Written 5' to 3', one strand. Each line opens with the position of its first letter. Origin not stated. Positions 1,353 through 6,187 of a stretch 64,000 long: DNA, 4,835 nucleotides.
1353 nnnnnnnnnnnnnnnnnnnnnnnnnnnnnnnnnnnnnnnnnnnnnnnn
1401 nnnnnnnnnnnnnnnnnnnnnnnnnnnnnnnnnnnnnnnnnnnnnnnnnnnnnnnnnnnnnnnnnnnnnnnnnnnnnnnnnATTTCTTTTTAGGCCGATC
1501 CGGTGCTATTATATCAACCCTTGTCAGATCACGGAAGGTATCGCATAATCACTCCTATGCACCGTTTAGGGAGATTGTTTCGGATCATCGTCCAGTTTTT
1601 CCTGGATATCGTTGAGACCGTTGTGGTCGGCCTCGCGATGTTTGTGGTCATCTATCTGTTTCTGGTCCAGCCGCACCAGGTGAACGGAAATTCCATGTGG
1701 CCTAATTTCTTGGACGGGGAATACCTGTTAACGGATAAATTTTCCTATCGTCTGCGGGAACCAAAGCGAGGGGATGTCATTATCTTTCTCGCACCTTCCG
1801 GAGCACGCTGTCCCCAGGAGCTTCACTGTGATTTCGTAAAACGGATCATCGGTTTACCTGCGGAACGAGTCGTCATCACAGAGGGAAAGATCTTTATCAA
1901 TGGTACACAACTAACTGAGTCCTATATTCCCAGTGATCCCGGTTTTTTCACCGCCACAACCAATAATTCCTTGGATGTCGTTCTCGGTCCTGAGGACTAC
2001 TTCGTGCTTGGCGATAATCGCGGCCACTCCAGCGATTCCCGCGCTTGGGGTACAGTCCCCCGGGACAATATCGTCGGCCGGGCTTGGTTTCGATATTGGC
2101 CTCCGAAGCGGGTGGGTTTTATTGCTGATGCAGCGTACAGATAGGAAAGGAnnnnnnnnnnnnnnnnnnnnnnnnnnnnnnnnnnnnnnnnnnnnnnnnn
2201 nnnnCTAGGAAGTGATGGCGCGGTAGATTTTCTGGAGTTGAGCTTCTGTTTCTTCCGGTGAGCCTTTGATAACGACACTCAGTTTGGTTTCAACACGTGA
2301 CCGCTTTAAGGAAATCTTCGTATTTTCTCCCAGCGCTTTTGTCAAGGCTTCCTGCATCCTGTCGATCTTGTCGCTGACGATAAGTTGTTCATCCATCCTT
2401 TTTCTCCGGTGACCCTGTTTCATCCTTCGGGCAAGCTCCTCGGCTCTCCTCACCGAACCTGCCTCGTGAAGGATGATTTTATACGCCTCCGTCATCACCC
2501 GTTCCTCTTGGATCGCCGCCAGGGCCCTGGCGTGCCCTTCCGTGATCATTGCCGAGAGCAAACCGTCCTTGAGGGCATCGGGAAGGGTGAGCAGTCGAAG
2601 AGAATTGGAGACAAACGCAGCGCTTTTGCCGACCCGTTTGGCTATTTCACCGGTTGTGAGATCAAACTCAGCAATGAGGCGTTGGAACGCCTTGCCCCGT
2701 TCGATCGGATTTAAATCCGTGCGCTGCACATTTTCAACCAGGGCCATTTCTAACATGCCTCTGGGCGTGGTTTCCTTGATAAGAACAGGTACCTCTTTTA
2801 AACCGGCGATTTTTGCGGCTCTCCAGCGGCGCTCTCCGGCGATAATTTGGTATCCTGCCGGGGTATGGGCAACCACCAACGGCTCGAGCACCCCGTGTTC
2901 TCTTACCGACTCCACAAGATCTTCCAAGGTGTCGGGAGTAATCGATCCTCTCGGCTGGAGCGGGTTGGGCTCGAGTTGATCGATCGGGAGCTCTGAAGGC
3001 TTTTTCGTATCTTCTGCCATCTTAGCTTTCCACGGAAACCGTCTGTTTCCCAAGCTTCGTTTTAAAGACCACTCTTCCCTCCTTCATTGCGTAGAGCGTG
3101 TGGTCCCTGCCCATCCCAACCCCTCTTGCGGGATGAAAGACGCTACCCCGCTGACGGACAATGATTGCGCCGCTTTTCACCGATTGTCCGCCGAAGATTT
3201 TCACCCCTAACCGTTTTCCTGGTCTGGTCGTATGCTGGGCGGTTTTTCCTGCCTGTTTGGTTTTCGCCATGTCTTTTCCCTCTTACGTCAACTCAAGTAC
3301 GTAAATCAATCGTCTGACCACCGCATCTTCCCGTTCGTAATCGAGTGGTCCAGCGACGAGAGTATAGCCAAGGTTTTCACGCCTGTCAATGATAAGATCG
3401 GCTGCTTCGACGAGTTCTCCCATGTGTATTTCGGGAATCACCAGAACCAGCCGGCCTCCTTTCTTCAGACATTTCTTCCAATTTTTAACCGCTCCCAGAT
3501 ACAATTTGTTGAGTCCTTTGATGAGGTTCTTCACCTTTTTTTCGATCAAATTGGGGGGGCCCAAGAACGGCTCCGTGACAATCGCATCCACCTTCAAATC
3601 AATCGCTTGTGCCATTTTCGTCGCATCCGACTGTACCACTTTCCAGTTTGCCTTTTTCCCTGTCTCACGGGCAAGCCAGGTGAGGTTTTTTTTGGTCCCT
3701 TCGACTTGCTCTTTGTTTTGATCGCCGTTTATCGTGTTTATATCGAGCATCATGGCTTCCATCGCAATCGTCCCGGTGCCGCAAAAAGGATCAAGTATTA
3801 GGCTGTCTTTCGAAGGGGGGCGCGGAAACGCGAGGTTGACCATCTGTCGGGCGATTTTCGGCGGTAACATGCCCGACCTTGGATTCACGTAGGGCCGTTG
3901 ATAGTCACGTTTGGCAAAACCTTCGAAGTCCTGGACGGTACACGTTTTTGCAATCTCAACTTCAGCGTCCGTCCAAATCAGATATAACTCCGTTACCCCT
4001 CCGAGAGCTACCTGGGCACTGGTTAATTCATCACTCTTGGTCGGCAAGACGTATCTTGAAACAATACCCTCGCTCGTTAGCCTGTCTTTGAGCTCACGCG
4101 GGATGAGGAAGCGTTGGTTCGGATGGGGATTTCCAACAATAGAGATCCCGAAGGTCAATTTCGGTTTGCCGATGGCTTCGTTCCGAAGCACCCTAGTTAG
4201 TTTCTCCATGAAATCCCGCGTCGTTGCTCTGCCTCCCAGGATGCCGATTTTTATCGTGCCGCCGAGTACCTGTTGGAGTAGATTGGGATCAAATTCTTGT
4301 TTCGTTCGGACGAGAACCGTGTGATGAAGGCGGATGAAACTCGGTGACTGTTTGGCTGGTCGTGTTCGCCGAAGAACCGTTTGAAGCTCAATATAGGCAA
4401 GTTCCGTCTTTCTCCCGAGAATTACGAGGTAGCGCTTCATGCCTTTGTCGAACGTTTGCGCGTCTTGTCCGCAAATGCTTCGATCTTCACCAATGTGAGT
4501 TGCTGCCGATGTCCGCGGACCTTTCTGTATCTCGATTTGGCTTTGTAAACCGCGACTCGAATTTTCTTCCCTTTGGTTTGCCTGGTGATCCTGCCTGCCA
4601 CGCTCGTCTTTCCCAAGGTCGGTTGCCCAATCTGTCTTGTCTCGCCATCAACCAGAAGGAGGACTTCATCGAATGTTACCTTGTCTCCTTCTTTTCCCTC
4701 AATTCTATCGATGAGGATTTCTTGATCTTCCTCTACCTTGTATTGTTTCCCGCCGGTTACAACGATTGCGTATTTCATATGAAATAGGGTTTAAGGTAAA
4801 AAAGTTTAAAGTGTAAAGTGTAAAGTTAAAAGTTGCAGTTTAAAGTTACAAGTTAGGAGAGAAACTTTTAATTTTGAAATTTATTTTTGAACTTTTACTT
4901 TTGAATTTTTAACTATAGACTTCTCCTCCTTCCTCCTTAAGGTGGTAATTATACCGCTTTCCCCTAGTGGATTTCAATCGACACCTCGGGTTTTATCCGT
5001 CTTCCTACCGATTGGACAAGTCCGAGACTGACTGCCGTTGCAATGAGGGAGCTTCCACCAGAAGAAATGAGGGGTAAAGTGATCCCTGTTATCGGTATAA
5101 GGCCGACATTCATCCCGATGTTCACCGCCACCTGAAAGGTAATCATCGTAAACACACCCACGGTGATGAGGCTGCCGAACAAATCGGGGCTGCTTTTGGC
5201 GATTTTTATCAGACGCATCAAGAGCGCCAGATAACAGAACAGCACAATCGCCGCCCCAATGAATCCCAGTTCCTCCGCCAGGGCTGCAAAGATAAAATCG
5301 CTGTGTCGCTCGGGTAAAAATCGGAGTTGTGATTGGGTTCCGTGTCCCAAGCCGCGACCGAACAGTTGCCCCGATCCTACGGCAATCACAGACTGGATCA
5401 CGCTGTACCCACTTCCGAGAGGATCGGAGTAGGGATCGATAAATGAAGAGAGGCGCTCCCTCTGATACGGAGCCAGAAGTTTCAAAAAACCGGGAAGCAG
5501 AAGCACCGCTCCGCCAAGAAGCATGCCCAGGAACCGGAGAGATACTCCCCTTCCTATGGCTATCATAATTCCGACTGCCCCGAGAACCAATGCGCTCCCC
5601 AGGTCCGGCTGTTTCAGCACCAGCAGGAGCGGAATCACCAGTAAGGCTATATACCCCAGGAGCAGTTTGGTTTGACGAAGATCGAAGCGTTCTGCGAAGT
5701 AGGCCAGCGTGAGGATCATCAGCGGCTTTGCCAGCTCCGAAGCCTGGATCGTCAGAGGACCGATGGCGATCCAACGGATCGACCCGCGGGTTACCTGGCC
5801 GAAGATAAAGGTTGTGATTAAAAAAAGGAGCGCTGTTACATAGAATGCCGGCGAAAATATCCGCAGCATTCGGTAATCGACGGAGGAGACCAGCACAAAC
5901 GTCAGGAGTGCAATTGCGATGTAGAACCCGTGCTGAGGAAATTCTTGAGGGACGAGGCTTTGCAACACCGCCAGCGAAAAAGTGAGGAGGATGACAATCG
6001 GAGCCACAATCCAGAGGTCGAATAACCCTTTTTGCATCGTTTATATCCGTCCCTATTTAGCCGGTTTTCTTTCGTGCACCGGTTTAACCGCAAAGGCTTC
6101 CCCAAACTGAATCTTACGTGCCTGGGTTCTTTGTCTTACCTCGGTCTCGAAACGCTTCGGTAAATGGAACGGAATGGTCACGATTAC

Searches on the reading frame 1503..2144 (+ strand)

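Call 16: search_protein_families(library=pfam, proteins=[window:1503-2144:+], max_evalue=0.001)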
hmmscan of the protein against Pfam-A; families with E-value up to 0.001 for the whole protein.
window:1503-2144:+ (213 aa): 1 family
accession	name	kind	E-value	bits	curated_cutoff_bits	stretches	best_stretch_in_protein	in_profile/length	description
PF10502.14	Peptidase_S26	-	1.4e-43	149.2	22.9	1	35-199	3-168/168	Signal peptidase, peptidase S26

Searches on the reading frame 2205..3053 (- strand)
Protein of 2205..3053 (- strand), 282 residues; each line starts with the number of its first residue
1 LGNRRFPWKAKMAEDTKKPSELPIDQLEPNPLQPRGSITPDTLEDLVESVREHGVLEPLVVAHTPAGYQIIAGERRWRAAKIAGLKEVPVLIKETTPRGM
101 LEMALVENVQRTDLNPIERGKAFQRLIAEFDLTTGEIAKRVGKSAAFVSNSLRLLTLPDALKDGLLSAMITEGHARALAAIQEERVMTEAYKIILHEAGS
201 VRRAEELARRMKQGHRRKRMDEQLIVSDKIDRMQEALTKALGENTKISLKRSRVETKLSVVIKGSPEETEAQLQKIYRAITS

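Call 16: search_protein_families(library=pfam, proteins=[window:2205-3053:-], max_evalue=0.001)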
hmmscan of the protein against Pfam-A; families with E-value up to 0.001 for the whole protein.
window:2205-3053:- (282 aa): 3 families
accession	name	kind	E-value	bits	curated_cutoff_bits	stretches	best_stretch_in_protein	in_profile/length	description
PF02195.25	ParB_N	-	2.4e-31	108.1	26.3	1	20-110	4-95/95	ParB N-terminal domain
PF17762.8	HTH_ParB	-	4.6e-29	101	22.6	1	113-212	2-101/102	ParB HTH domain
PF08535.16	KorB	-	0.00012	22.3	22.3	1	135-171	7-43/89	KorB domain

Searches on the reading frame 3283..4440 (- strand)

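Call 16: search_protein_families(library=pfam, proteins=[window:3283-4440:-], max_evalue=0.001)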
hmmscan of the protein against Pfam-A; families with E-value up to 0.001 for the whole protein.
window:3283-4440:- (385 aa): 3 families
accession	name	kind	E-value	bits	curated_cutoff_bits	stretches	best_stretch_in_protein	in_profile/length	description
PF01170.24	UPF0020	-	3.9e-15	56.5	22.3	1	190-337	10-168/197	RMKL-like, methyltransferase domain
PF01555.25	N6_N4_Mtase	-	3.7e-08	34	26.7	1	192-250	166-220/221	DNA methylase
PF13847.12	Methyltransf_31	-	6.4e-07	29.6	27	1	211-337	3-113/145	Methyltransferase domain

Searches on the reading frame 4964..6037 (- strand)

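Call 16: search_protein_families(library=pfam, proteins=[window:4964-6037:-], max_evalue=0.001)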
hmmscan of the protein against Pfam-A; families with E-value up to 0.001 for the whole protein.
window:4964-6037:- (357 aa): 1 family
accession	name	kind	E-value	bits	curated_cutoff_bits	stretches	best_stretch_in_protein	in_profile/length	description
PF01098.24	FTSW_RODA_SPOVE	-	3.9e-88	296.3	26.4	1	6-346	8-352/356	Cell cycle protein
